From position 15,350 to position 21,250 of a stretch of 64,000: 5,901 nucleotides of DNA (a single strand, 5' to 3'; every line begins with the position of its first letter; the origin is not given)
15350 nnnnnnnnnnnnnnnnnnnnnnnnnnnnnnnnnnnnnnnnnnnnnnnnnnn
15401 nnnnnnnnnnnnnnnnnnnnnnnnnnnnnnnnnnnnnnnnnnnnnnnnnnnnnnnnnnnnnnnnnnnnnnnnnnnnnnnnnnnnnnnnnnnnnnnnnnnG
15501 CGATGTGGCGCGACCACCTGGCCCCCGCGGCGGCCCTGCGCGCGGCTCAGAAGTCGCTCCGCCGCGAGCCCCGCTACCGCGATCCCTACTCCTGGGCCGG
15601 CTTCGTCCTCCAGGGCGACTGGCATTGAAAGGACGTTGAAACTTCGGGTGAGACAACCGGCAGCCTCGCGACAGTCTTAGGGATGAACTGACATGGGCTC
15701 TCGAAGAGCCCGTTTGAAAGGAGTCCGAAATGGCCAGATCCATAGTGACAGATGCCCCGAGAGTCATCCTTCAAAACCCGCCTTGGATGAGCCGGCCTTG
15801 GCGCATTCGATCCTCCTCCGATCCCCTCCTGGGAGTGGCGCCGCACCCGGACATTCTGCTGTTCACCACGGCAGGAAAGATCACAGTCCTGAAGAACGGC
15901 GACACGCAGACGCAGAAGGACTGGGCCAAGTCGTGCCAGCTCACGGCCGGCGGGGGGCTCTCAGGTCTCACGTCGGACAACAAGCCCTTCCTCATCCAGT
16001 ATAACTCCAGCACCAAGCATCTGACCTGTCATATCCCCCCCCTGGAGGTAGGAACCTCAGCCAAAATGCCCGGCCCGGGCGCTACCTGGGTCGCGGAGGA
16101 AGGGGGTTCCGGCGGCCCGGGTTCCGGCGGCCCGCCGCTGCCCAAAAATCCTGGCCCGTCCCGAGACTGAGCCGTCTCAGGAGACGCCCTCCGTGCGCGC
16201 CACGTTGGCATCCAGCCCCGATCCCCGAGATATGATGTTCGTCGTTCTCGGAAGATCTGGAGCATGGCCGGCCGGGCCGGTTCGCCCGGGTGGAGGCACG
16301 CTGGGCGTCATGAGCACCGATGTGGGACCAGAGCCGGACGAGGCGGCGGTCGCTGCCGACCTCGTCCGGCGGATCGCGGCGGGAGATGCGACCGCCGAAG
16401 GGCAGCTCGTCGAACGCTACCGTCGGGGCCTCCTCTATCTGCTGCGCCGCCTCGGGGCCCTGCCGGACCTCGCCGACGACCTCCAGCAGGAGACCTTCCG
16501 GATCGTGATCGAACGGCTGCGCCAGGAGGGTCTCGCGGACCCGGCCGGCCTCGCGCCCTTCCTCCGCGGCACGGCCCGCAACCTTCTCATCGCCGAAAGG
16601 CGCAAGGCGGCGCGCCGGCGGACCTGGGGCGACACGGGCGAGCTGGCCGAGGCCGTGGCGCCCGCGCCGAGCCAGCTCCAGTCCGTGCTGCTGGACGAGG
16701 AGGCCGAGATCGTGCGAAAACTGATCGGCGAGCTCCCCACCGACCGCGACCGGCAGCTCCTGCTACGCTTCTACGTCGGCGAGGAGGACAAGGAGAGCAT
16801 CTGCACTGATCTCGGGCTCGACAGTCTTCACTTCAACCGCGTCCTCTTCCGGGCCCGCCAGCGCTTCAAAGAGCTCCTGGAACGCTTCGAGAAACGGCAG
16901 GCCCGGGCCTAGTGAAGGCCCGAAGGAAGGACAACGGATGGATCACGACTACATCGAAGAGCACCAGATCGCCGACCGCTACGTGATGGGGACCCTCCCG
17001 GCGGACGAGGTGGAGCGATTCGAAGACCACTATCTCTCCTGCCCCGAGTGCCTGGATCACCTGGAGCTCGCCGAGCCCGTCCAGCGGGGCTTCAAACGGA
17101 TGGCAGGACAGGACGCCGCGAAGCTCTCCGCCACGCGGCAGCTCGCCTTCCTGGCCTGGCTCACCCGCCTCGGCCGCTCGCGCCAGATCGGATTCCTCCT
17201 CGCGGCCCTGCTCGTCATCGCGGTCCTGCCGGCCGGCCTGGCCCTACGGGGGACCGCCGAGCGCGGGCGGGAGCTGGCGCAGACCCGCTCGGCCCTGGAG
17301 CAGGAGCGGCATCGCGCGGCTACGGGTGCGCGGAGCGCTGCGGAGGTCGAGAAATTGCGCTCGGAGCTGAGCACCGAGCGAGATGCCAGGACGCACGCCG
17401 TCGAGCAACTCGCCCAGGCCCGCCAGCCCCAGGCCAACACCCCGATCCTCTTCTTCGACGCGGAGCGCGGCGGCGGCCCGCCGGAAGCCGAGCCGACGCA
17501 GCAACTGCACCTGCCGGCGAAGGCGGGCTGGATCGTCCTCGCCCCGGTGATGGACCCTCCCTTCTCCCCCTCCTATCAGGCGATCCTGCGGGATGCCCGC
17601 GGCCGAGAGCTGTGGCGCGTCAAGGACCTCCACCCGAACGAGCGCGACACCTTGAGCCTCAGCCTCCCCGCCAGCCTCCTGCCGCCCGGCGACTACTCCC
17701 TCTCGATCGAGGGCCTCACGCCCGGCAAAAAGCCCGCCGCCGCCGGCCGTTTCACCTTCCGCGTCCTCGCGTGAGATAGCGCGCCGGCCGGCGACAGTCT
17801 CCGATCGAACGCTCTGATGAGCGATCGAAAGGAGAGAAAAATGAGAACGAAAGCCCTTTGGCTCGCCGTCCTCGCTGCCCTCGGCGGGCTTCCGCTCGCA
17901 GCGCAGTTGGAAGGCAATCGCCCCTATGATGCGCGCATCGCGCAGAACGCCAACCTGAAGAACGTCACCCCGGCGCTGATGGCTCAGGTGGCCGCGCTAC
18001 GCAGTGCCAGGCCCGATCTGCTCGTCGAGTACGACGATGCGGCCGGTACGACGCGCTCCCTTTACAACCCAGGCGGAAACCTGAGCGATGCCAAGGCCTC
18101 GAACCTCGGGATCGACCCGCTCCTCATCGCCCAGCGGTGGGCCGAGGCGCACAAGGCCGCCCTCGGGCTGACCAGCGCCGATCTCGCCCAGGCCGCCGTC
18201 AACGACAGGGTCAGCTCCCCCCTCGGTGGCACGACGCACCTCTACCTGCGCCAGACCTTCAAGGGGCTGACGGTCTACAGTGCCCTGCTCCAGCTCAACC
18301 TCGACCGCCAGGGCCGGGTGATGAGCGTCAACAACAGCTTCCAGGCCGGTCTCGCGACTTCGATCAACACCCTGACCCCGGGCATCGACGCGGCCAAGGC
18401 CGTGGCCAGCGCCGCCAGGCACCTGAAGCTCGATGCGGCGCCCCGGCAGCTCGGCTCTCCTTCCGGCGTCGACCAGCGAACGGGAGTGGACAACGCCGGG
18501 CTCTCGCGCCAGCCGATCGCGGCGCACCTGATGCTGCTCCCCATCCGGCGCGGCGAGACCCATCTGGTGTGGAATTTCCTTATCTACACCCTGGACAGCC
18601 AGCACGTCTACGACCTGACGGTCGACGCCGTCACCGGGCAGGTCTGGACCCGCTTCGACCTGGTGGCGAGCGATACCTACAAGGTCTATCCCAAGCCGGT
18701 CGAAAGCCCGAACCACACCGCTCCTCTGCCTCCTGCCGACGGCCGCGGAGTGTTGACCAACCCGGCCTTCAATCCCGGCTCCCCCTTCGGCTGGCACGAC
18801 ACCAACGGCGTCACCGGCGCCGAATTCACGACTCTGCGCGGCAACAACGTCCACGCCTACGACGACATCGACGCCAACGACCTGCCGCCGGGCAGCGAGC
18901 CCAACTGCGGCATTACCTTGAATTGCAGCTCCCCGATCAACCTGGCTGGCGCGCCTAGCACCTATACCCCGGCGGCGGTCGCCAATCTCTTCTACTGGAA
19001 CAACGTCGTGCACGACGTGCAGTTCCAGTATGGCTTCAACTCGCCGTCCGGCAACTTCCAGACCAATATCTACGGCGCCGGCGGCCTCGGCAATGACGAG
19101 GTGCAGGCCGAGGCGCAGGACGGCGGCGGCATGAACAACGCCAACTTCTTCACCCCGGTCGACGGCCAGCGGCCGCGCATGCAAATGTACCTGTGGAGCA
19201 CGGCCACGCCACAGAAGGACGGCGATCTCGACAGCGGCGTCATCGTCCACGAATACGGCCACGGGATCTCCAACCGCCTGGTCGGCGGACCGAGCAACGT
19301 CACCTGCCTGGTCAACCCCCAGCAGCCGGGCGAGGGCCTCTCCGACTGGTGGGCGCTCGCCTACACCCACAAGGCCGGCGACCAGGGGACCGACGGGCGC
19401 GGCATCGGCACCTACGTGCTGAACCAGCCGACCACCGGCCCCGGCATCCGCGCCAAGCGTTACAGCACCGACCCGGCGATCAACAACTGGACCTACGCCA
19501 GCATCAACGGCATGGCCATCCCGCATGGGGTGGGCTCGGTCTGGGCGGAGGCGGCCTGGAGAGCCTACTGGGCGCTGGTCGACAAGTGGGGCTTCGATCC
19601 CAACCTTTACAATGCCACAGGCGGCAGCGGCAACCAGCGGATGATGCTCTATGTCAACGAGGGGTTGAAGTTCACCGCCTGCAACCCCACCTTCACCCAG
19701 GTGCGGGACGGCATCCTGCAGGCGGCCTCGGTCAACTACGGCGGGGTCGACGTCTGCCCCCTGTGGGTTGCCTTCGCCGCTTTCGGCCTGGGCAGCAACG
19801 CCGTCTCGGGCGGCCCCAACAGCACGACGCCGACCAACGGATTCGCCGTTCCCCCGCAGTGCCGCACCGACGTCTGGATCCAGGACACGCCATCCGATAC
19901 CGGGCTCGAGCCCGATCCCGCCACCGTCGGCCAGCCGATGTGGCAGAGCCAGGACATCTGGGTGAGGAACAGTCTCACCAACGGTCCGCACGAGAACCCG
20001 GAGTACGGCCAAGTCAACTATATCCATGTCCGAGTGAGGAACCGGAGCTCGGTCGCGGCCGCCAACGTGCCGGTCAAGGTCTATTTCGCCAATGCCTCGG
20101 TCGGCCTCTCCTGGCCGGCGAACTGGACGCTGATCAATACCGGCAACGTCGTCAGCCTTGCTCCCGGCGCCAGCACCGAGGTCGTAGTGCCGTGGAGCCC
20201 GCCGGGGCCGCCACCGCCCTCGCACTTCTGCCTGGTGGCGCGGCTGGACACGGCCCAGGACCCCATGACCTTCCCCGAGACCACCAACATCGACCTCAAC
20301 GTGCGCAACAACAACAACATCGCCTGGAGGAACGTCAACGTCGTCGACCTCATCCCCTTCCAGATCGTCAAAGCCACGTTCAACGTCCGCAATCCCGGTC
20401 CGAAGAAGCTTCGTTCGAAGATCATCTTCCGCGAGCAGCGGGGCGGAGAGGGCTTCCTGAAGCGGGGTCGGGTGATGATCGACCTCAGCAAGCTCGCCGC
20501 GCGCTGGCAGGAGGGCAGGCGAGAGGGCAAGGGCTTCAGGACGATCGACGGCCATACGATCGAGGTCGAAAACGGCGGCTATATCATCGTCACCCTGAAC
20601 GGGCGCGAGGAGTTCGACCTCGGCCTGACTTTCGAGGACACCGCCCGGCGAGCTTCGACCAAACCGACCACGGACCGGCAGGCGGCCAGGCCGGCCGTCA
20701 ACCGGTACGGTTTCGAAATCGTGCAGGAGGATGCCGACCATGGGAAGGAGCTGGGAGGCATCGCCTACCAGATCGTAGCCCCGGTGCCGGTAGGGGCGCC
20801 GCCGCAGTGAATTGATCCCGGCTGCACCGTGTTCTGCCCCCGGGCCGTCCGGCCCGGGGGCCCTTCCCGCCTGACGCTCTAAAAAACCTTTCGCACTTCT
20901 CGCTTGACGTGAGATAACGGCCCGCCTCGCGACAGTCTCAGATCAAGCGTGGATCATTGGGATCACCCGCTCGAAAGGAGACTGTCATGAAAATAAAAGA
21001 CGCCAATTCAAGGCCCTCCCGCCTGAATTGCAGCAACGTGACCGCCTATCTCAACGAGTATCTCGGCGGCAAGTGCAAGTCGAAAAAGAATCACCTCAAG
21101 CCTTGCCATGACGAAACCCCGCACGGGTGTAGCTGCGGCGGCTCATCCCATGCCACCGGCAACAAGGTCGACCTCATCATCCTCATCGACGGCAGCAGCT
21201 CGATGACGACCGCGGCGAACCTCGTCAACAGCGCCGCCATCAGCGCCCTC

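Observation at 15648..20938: Thrice-repeated promoter-leader module defines a candidate ECF sigma regulon (sigma operon, M36 protease, VWA/Cys-rich protein)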

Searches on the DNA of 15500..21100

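Call 42: search_rna_families(source=window, start=15500, end=21100, threshold=evalue, max_evalue=1)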
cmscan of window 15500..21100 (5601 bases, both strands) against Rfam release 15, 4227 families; matches with E-value up to 1: 0.
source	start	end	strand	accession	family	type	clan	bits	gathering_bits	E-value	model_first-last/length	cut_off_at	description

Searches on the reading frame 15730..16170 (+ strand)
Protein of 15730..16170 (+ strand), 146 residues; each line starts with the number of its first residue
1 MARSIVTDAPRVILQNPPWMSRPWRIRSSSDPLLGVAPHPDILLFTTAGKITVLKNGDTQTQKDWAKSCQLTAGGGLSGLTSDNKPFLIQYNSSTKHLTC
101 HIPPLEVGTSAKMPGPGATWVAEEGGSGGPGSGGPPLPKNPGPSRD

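Call 8: search_protein_families(library=pfam, proteins=[window:15730-16170:+], max_evalue=0.01)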
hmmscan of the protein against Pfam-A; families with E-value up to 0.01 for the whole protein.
window:15730-16170:+ (146 aa): 0 families

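Call 14: search_protein_families(library=ncbifam, proteins=[window:15730-16167:+], max_evalue=0.01)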
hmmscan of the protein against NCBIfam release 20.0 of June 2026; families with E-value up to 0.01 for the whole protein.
window:15730-16167:+ (146 aa): 0 families

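Call 51: search_protein_families(library=pfam, proteins=[window:15730-16167:+], max_evalue=10)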
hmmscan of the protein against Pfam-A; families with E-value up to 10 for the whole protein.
window:15730-16167:+ (146 aa): 0 families

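Call 54: find_homologous_proteins(query=window:15730-16167:+, max_evalue=0.001)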
Query window:15730-16167:+ (146 aa): 4 proteins with E <= 0.001 among 17 candidates.
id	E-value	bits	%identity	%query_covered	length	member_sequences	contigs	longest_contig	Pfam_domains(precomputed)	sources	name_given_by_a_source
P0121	7.0e-94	330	100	100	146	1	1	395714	-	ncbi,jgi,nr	ncbi:MAG: hypothetical protein QOF89_5443 [Acidobacteriota bacterium]|jgi:hypothetical protein|nr:hy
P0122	1.4e-53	199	69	96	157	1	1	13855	-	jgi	jgi:hypothetical protein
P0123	2.0e-29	120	67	56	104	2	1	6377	-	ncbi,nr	ncbi:MAG TPA: hypothetical protein VFC23_04750 [Thermoanaerobaculia bacterium]|nr:hypothetical prote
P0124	2.3e-20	91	50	80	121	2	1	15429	-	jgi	jgi:hypothetical protein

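Call 63: search_protein_representatives(protein=window:15730-16167:+)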
Query: 146 residues. Proteins with E-value up to 0.001 (for the whole library): 15; up to 1e-10: 6; up to 1e-30: 1. The best 15 are listed.
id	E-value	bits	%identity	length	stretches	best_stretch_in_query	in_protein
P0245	3.7e-37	143.9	63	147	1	1-134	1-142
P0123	6.4e-30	120.4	70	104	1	40-142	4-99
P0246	5.9e-26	107.5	56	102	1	1-102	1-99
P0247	7.6e-23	97.4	47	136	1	1-146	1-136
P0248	1.0e-21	93.7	51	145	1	15-141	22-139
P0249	4.3e-18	81.9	49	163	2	1-117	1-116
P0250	1.3e-10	57.6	45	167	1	9-142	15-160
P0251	2.1e-10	57.0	46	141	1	20-129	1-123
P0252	2.9e-08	50.0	40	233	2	6-103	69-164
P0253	1.0e-06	44.9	45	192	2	15-103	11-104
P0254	3.2e-06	43.4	33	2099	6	20-54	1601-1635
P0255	4.0e-06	43.1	39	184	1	18-104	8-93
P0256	7.8e-05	38.9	46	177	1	18-107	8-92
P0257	2.6e-04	37.2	38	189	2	18-105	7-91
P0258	5.6e-04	36.1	35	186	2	18-109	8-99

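Call 70: predict_structure(alignment_id=A4)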
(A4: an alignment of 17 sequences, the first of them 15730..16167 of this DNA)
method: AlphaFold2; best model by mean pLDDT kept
length: 146 residues; sequences in the alignment: 17
mean_pLDDT: 70.4   pTM: 0.59
mean pLDDT of the five models: 70.4, 69.8, 66.0, 60.9, 58.1
residues with pLDDT >= 90: 3; 70-90: 79; 50-70: 35; < 50: 29
segments of 3 or more residues with pLDDT < 50: 1-3, 10-12, 108-110, 127-136, 138-140
pLDDT, mean of each block of 10 residues (from residue 1): 49 68 84 70 77 73 82 82 87 87 64 65 63 46 50
secondary structure, 60 per line:
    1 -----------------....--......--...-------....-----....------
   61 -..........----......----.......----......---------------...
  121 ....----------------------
elements in order: H18-21 E24-29 E42-45 E51-54 E62-71 E76-81 E86-92 E97-102 E118-124

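Call 74: fold_search(model_id=the predicted structure, library=pdb)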
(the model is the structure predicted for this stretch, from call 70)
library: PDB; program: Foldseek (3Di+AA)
matches with E <= 10: 890; with E <= 0.001: 0
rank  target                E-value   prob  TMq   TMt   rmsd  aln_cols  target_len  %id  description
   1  4iab_B                6.4e-03  1.00  0.47  0.50   6.7       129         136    8  Crystal structure of a putative monosaccharide binding protein (BACUNI_03039) from Bacteroides uniformis ATCC 8492 at  (released 2013-02-27)
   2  4iab_A                7.6e-03  1.00  0.48  0.49   6.8       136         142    8  Crystal structure of a putative monosaccharide binding protein (BACUNI_03039) from Bacteroides uniformis ATCC 8492 at  (released 2013-02-27)
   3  5xn9_A                7.6e-03  0.99  0.39  0.41   6.5       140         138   12  Crystal structure of a secretary abundant heat soluble (SAHS) protein from Ramazzottius varieornatus (from monomer sam (released 2017-07-26)
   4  4i95_A                8.5e-03  1.00  0.45  0.48   7.8       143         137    8  Crystal structure of a Lipocalin-like protein (BACEGG_00036) from Bacteroides eggerthii DSM 20697 at 1.81 A resolution (released 2012-12-26)
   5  4gzv_B                1.1e-02  0.99  0.43  0.46   7.0       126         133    9  Crystal structure of a lipocalin family protein (BACOVA_00364) from Bacteroides ovatus ATCC 8483 at 1.95 A resolution (released 2012-11-07)
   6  9df8_A                1.4e-02  1.00  0.44  0.48   5.7       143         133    8  Q108K:K40L:T51V:T53C:R58A:Y19W:Q38L:Q4A:T29L mutant of hCRBPII bound to FR1V and irradiated with UV light at pH 3.0 (released 2025-09-03)
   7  4gzv_C                1.4e-02  0.99  0.43  0.45   6.6       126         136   10  Crystal structure of a lipocalin family protein (BACOVA_00364) from Bacteroides ovatus ATCC 8483 at 1.95 A resolution (released 2012-11-07)
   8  4gzv_E                1.6e-02  0.98  0.42  0.43   6.5       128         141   10  Crystal structure of a lipocalin family protein (BACOVA_00364) from Bacteroides ovatus ATCC 8483 at 1.95 A resolution (released 2012-11-07)
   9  5d8j_A                2.1e-02  0.98  0.40  0.44   5.8       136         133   14  Development of a therapeutic monoclonal antibody targeting secreted aP2 to treat type 2 diabetes. (released 2016-01-13)
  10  4gzv_A                2.1e-02  0.98  0.42  0.44   6.7       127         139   10  Crystal structure of a lipocalin family protein (BACOVA_00364) from Bacteroides ovatus ATCC 8483 at 1.95 A resolution (released 2012-11-07)
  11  1hn2_B                2.5e-02  0.89  0.35  0.33   6.2       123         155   19  CRYSTAL STRUCTURE OF BOVINE OBP COMPLEXED WITH AMINOANTHRACENE (released 2001-12-05)
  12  4iab_D                2.6e-02  0.99  0.43  0.46   7.5       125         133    7  Crystal structure of a putative monosaccharide binding protein (BACUNI_03039) from Bacteroides uniformis ATCC 8492 at  (released 2013-02-27)
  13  5edc                  2.8e-02  0.97  0.39  0.43   5.7       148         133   14  human FABP4 in complex with 6-Chloro-4-phenyl-2-piperidin-1-yl-quinoline-3-carboxylic acid at 1.29A (released 2016-03-09)
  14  2r73_B                3.3e-02  0.91  0.37  0.37   5.3       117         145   16  Crystal Structure of the Possum Milk Whey Lipocalin Trichosurin at pH 8.2 (released 2007-11-20)
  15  2ra6_B                3.3e-02  0.87  0.35  0.36   5.6       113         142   14  Crystal Structure of the Possum Milk Whey Lipocalin Trichosurin at pH 4.6 with Bound 4-ethylphenol (released 2007-11-20)
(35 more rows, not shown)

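Call 85: search_protein_families(library=padloc, proteins=[window:15730-16167:+], max_evalue=0.001)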
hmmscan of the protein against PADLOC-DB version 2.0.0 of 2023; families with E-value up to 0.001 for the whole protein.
window:15730-16167:+ (146 aa): 0 families
